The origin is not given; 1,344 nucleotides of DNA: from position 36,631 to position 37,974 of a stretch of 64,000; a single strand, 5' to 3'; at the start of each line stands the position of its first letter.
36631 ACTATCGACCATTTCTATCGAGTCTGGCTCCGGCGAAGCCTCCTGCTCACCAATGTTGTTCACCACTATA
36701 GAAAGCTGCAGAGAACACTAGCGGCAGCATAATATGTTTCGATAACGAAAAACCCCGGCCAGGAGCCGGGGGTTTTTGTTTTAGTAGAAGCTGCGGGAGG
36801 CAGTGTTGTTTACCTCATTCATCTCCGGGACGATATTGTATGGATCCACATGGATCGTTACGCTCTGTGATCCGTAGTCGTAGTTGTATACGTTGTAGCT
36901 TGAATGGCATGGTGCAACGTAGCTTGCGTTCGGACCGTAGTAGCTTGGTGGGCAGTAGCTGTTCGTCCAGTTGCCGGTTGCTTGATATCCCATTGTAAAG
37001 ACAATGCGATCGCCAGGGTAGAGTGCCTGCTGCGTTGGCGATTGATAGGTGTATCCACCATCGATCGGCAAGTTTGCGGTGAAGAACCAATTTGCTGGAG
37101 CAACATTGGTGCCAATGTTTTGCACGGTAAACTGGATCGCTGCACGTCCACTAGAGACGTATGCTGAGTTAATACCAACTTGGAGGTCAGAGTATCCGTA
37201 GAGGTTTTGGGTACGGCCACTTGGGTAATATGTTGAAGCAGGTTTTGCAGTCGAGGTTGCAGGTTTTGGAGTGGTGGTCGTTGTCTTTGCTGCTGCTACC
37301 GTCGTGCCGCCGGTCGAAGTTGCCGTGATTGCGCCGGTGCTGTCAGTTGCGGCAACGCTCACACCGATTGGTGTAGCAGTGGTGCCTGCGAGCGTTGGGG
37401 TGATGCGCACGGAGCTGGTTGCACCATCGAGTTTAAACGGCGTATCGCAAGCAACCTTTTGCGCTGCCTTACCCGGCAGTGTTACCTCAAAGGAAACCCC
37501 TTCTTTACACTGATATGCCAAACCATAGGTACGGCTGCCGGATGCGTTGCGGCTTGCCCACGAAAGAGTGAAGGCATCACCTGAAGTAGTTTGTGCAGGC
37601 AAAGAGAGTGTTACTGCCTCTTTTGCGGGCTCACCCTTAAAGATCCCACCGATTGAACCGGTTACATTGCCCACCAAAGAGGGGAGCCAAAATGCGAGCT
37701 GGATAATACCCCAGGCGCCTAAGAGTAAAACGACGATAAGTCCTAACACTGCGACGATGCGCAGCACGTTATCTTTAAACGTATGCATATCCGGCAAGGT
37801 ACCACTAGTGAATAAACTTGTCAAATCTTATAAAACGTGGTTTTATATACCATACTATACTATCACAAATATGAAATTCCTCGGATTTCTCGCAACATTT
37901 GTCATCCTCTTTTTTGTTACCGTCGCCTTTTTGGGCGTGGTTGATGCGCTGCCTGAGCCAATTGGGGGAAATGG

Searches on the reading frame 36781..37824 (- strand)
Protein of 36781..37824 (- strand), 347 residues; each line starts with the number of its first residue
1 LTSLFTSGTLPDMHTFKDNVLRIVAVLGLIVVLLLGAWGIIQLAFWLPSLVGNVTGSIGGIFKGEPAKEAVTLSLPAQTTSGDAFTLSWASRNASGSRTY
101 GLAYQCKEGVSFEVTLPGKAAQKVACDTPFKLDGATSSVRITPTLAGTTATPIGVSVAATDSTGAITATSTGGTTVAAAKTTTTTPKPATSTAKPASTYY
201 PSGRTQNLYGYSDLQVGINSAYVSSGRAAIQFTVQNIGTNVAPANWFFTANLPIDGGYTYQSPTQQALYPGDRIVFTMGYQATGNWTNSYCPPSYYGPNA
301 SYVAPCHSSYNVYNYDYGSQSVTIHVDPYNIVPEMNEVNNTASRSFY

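Call 23: search_protein_families(library=pfam, proteins=[window:36781-37824:-], max_evalue=0.001)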
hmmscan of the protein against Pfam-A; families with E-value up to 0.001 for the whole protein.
window:36781-37824:- (347 aa): 1 family
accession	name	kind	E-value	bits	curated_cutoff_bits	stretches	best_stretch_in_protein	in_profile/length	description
PF07705.17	CARDB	-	7.5e-05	23.3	22.7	0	316-343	73-100/101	CARDB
